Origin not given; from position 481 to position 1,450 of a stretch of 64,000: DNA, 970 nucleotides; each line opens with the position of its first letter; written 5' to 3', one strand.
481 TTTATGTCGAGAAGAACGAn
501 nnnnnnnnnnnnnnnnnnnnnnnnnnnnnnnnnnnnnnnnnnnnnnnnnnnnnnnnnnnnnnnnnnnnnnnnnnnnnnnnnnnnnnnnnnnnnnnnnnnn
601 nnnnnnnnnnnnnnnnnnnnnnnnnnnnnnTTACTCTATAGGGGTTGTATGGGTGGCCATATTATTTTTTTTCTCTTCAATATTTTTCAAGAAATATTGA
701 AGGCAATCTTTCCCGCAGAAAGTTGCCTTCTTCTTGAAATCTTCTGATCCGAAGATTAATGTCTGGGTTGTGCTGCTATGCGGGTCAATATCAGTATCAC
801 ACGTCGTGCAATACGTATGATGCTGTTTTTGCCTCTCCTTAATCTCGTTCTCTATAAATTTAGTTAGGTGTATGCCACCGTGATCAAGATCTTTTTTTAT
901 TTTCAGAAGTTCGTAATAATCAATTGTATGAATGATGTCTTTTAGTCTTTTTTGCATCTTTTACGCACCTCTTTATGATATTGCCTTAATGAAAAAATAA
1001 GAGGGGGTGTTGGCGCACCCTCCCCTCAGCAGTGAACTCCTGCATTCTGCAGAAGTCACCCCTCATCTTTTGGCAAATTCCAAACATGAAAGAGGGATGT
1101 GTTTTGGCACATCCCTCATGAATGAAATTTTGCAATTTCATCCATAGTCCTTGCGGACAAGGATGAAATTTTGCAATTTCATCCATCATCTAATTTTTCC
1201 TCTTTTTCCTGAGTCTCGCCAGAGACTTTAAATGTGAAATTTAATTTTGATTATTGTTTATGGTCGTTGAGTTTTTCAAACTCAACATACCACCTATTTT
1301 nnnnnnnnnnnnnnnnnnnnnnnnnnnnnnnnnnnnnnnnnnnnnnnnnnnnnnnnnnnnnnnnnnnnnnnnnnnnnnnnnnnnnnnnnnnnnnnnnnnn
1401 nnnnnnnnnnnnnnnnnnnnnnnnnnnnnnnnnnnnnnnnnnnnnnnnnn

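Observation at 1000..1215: GC-rich cluster of perfect hairpins and a duplicated 24-nt palindromic unit upstream of a small zinc-ribbon gene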

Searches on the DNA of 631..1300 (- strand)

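Call 7: search_rna_families(source=window, start=900, end=1300, threshold=evalue, max_evalue=10, show_alignments=4)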
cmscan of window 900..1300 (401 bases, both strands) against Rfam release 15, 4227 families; matches with E-value up to 10: 16.
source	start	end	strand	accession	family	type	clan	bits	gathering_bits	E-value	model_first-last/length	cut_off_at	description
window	1087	1189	-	RF00616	LhrC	Gene; sRNA;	CL00114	29.7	110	0.013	1-111/111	no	Listeria LhrC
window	1038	1140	+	RF00327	snoZ194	Gene; snRNA; snoRNA; CD-box;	-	20.9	50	0.55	1-108/108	no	Small nucleolar RNA Z194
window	1153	1219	+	RF00353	snoR31_Z110_Z27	Gene; snRNA; snoRNA; CD-box;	-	20.7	45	2.4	1-97/97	no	Small nucleolar RNA snoR31/Z110/Z27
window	1217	1267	+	RF03884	mir-725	Gene; miRNA;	-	20.2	76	0.1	1-56/56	no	mir-725 microRNA precursor family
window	1151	1261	-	RF00516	ylbH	Cis-reg; leader;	-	19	50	0.075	1-122/122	no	ylbH leader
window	1133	1256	-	RF00225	IRES_Tobamo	Cis-reg; IRES;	-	18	50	2.3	1-151/151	no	Tobamovirus internal ribosome entry site (IRES)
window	1095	1188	+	RF00600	SNORA79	Gene; snRNA; snoRNA; HACA-box;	-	17.7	55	1.6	1-143/143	no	Small nucleolar RNA SNORA79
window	1155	1216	+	RF02407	snoR122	Gene; snRNA; snoRNA; CD-box;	-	16.2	36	3.6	1-74/74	no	Small nucleolar RNA snoR122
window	1171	1241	-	RF02511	PYLIS_4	Cis-reg;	-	15.7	50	9.7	1-100/100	no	Pyrrolysine insertion sequence TetR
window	1121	1183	-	RF04134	MIR7504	Gene; miRNA;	-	15.5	83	7.6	1-124/124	no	MIR7504 microRNA precursor family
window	1131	1292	-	RF01402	STnc150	Gene; sRNA;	-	14.2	60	0.84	40-267/267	no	STnc150 Hfq binding RNA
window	1155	1217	+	RF01423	snoR117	Gene; snRNA; snoRNA; CD-box;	-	13.1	42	7.9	1-80/80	no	small nucleolar RNA snoR117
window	1105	1127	+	RF02448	SpR20_sRNA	Gene; sRNA;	-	12.4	45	6.2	1-45/45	no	Streptococcus sRNA SpR20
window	1081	1140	+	RF01952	SOX2OT_exon2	Gene; lncRNA;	-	10.9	45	5.5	1-69/69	no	SOX2 overlapping transcript exon 2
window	1024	1074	-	RF01152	sR1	Gene; snRNA; snoRNA; CD-box;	-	9.7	45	4.9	1-57/57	no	Small nucleolar RNA sR1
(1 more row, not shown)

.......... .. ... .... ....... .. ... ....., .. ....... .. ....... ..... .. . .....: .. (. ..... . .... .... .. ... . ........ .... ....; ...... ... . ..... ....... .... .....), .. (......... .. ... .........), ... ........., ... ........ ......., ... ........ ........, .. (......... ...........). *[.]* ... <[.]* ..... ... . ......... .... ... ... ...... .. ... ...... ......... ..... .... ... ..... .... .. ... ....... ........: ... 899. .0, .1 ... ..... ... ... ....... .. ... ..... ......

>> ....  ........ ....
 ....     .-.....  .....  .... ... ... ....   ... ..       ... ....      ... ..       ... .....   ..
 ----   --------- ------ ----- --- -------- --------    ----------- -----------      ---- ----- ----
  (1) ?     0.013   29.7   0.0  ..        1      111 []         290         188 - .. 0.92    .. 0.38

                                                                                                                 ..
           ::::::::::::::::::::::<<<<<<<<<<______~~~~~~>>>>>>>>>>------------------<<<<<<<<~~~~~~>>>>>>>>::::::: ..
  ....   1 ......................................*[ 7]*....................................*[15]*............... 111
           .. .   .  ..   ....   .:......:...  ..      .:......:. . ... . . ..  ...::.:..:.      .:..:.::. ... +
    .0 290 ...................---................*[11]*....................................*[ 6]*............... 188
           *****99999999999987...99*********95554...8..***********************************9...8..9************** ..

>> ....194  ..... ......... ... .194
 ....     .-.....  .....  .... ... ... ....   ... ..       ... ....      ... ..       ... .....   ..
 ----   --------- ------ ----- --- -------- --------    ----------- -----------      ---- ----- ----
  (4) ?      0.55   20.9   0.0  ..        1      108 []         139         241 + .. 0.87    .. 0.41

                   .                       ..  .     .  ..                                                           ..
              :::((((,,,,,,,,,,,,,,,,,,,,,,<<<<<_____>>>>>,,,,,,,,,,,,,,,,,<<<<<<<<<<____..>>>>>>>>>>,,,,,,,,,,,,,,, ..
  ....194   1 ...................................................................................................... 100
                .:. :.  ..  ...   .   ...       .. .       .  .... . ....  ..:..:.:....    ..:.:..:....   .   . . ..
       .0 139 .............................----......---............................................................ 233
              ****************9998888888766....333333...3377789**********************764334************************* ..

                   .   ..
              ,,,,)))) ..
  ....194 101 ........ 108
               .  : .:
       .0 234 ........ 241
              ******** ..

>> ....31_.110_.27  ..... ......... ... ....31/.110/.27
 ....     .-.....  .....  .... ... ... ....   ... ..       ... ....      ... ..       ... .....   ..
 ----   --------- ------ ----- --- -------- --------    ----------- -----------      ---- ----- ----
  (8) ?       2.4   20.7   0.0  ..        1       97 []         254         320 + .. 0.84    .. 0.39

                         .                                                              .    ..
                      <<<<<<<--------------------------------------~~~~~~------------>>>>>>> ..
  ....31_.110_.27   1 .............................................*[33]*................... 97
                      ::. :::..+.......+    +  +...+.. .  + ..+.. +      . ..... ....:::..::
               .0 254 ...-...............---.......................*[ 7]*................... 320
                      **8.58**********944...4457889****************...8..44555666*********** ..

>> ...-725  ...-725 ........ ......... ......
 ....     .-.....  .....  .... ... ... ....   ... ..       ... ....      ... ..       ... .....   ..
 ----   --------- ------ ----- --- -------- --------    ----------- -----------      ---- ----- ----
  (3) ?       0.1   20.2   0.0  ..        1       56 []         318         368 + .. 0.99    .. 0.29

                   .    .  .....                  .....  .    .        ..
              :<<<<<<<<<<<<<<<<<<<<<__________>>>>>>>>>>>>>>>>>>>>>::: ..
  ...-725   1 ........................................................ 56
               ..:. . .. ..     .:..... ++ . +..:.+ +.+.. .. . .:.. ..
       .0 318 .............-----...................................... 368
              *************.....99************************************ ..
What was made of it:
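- On Any Rfam 15 family: The best sub-threshold hit is LhrC at 29.7 bits against 110 (call 7).
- On Box C/D sRNA: The Rfam snoRNA hits are below threshold (call 7).
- Closest known: Box C/D sRNA. Same: Weak sub-threshold Rfam hits to plant C/D snoRNAs were seen (call 7).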

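Call 26: search_rna_families(sources=[L005, L006, L007, L050, L051, L010, L014, L019, L025, L024, L012, L061], threshold=evalue, max_evalue=0.1, show_alignments=3)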
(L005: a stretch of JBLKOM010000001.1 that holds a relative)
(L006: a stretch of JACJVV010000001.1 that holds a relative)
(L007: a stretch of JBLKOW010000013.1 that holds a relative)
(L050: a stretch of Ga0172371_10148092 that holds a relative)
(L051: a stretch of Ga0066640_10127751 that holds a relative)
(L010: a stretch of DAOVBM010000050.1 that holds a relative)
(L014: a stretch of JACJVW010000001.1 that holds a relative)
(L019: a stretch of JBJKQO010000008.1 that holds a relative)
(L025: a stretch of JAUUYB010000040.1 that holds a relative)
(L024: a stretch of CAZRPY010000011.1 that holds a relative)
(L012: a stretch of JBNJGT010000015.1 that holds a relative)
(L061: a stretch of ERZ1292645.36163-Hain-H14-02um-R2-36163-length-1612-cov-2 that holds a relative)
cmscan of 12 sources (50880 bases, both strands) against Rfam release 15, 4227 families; matches with E-value up to 0.1: 0.
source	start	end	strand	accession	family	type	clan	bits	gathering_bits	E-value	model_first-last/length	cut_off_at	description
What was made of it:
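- On Any Rfam 15 family: There is no hit with E <= 0.1 in 12 related loci (call 26).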

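Call 73: build_rna_model(alignment_id=A6, structure=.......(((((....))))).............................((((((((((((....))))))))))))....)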
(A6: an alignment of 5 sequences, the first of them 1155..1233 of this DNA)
Model R1 built from alignment A6 (5 sequences, 82 columns); structure: as given.
model positions 77; base pairs 14; branch points 1; effective number of sequences 2.59; information 0.734 bits per position. Calibrated on 0.2 Mb of random sequence (short: E-values are rough).
structure used (alignment columns):
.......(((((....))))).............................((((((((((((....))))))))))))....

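Call 74: search_with_rna_model(model_id=R1, sources=[window, L005, L006, L007, L008, L009, L010, L011, L012, L013, L014, L015, L016, L017, L018, L019, L020, L021, L022, L023, L024, L025, L026, L027, L028, L029, L030, L031, L032, L033, L034, L035, L036, L037, L038, L039, L040, L041, L042, L043, L044, L045, L046, L047, L048, L049, L050, L051, L052, L053, L054, L055, L056, L057, L058, L059, L060, L061, L062, L063, L064, L065, L066, L067, L068, L069, L070, L071, L072, L073, L074, L075, L076, L077, L078, L079, L080, L081, L082, L083, L084, L085, L086, L087, L088, L089, L090, L092, L093, L094, L095, L096, L098, L099, L100, L106], max_evalue=10, make_alignment=true)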
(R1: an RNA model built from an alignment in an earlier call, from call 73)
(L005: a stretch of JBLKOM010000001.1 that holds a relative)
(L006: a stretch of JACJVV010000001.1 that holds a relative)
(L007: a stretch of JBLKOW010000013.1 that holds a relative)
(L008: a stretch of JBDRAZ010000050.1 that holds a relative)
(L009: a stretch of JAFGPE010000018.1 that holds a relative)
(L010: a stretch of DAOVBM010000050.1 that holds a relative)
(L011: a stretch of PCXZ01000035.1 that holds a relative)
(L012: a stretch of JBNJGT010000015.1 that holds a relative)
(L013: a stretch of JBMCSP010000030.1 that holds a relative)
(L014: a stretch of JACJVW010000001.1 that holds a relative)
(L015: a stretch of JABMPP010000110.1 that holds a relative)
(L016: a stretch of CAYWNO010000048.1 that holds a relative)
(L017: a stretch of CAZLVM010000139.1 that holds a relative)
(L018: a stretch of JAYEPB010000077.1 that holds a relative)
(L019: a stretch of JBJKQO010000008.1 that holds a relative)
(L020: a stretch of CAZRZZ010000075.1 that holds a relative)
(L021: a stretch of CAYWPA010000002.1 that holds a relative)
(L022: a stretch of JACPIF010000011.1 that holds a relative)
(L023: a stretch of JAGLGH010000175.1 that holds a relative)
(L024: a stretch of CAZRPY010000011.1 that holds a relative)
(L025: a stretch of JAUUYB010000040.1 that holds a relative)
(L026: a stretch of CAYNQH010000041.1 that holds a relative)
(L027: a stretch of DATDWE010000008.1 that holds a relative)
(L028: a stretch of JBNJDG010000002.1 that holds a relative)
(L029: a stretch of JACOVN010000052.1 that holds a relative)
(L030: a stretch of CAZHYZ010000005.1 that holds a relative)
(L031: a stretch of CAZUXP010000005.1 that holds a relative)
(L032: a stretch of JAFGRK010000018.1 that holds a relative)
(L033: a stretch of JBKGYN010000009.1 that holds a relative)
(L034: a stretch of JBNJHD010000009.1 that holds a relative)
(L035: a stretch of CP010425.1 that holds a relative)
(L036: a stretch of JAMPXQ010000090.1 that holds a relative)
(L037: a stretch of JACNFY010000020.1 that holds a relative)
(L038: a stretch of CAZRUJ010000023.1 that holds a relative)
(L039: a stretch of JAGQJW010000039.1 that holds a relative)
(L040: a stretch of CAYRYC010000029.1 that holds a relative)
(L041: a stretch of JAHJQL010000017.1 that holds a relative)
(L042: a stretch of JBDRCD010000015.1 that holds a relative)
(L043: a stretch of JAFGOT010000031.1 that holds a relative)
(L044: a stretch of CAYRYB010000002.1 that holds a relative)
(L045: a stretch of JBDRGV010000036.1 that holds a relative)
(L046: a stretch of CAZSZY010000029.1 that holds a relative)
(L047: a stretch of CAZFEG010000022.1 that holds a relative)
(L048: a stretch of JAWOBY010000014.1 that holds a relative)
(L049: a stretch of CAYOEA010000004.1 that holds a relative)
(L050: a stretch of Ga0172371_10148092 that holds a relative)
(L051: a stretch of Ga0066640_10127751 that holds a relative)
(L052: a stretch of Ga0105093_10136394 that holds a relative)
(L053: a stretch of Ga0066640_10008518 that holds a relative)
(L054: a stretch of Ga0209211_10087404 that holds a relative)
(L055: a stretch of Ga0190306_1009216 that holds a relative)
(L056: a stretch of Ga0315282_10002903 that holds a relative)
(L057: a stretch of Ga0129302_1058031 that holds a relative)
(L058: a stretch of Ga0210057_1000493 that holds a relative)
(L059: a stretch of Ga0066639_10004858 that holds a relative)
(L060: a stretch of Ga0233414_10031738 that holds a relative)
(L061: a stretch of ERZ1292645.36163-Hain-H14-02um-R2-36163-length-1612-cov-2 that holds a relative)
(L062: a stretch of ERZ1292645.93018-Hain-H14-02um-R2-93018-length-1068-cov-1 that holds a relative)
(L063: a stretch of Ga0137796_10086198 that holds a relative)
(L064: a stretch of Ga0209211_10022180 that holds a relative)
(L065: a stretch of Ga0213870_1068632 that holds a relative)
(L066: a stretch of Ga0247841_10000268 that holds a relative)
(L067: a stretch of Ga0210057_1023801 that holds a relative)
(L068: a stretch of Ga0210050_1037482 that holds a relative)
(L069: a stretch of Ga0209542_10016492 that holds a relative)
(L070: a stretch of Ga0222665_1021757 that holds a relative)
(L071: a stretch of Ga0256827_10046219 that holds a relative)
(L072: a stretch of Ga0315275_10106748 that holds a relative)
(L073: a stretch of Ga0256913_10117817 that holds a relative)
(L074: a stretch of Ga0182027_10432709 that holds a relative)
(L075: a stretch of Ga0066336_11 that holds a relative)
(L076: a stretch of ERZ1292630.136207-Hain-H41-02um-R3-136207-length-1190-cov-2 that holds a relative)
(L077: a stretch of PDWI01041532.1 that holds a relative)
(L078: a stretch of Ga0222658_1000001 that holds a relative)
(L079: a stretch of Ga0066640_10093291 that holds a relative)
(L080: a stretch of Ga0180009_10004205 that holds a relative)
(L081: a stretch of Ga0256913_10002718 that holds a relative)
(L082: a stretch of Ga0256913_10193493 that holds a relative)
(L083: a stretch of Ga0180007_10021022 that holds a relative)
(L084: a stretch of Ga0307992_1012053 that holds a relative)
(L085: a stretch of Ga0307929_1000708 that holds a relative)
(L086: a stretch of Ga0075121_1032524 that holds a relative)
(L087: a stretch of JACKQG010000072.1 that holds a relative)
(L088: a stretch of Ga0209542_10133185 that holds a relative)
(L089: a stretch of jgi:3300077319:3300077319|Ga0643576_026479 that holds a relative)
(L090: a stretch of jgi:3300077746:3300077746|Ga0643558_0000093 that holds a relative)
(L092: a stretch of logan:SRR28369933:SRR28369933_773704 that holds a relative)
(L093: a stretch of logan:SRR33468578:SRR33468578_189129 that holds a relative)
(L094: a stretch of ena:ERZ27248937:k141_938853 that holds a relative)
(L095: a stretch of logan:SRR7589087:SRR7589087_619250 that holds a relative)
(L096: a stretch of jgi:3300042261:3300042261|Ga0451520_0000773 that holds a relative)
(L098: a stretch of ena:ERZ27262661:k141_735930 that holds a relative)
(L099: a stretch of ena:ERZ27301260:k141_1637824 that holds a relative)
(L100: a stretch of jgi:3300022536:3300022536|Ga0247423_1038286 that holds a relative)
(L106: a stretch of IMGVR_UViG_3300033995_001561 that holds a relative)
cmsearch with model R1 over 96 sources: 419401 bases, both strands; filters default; matches with E-value up to 10: 51.
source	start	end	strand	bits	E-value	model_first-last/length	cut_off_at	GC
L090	1451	1527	+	90.9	3.7e-23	1-77/77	no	0.42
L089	302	376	+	84.9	1.9e-21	1-77/77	no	0.39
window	1157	1233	-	83.2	5.7e-21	1-77/77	no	0.34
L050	1519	1591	+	81.4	1.8e-20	1-77/77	no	0.49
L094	237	305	+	54.1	8.9e-13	1-77/77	no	0.45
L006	2229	2291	+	53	1.9e-12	1-77/77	no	0.44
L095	570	644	+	48.6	3.2e-11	1-77/77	no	0.43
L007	2360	2437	+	43.6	8.5e-10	1-77/77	no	0.4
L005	2167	2232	+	42.6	1.6e-09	1-77/77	no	0.33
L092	1381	1454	+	31.9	1.7e-06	1-77/77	no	0.41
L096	961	1028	+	28.1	2.1e-05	1-77/77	no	0.44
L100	226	317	+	27.8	2.4e-05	1-77/77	no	0.41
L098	937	1008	+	27.5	3e-05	1-77/77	no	0.39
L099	141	213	+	21.3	0.0016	1-77/77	no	0.45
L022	2797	2869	+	17.6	0.019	1-77/77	no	0.32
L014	44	110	+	16.7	0.034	1-77/77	no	0.4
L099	1416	1486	+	16.6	0.036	1-77/77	no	0.37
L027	4376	4460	+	16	0.053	1-77/77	no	0.44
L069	4376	4460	+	16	0.053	1-77/77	no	0.44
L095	1104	1180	+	15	0.098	1-77/77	no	0.43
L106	5264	5330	+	14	0.19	1-77/77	no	0.36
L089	378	437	-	13.3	0.3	1-77/77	no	0.42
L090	1613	1668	+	12.3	0.59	1-77/77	no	0.25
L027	2828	2886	+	12.3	0.59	1-77/77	no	0.32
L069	2828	2886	+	12.3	0.59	1-77/77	no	0.32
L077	1788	1863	+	11.6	0.9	1-77/77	no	0.37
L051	177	254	+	11.3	1.1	1-77/77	no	0.41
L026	1550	1635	+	11.1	1.2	1-77/77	no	0.4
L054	1335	1401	+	11.1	1.3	1-77/77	no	0.34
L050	1565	1589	-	10.6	1.8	51-75/77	no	0.48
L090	1499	1555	-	10.5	1.9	1-77/77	no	0.51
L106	5372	5420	+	10.4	2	1-77/77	no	0.41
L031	2796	2851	-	10.2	2.2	1-77/77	no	0.54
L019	2158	2222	+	9.8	2.9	1-77/77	no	0.34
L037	430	491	-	9.3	4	1-77/77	no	0.34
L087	430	491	-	9.3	4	1-77/77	no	0.34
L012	3347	3374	+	9.1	4.5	1-77/77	no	0.46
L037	2356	2435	+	9.1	4.7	1-77/77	no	0.32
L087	2356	2435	+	9.1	4.7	1-77/77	no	0.32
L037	4836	4902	+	8.9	5.3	1-77/77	no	0.33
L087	4836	4902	+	8.9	5.3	1-77/77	no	0.33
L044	3092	3140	+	8.6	6.3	1-77/77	no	0.37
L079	799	845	+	8.6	6.5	1-77/77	no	0.19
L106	653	732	-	8.4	7.4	1-77/77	no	0.36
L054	2007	2023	+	8.3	7.8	55-71/77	no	0.18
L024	1204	1283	-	8.1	8.9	1-77/77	no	0.31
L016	81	129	+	7.9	10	1-77/77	no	0.22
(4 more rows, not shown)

Alignment A7: 51 matches aligned to the model, 143 columns, each read 5' to 3' on its own strand. Consensus structure (alignment columns), stored with it:
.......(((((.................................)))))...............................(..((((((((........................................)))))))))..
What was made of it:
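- A covariance model built on 5 of them recovers 13 at E <= 7e-6 and the fourteenth (L099) at E = 0.0016 in the wider search of call 74.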

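Call 76: search_with_rna_model(model_id=R1, sources=[window, L005, L006, L007, L050, L089, L090, L092, L094, L095, L096, L098, L099, L100], max_evalue=0.0001, make_alignment=true, show_alignments=0)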
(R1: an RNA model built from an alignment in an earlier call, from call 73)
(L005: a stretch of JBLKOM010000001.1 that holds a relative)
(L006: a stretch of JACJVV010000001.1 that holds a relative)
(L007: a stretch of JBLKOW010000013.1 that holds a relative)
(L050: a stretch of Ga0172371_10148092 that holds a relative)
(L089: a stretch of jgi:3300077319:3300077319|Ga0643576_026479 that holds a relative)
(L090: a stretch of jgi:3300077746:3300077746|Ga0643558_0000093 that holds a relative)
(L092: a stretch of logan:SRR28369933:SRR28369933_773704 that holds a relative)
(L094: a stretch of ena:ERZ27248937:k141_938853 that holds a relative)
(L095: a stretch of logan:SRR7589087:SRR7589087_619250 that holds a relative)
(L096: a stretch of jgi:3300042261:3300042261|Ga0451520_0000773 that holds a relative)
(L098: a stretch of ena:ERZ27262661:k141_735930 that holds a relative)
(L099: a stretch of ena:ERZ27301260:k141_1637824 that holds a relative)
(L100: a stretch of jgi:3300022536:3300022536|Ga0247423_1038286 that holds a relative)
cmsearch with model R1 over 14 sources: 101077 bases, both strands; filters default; matches with E-value up to 0.0001: 13.
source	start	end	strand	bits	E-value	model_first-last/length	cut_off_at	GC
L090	1451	1527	+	90.9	9e-24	1-77/77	no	0.42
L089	302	376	+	84.9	4.5e-22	1-77/77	no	0.39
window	1157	1233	-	83.2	1.4e-21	1-77/77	no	0.34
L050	1519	1591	+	81.4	4.4e-21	1-77/77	no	0.49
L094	237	305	+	54.1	2.1e-13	1-77/77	no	0.45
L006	2229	2291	+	53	4.5e-13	1-77/77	no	0.44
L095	570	644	+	48.6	7.8e-12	1-77/77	no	0.43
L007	2360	2437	+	43.6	2.1e-10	1-77/77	no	0.4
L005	2167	2232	+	42.6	4e-10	1-77/77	no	0.33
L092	1381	1454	+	31.9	4.2e-07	1-77/77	no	0.41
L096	961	1028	+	28.1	5e-06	1-77/77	no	0.44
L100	226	317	+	27.8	5.9e-06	1-77/77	no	0.41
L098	937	1008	+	27.5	7.2e-06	1-77/77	no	0.39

Alignment A8: 13 matches aligned to the model, 122 columns, each read 5' to 3' on its own strand. Consensus structure (alignment columns), stored with it:
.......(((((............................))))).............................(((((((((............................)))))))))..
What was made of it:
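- It finds nothing else significant in the window or in about 90 other loci (calls 73, 74, 76).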
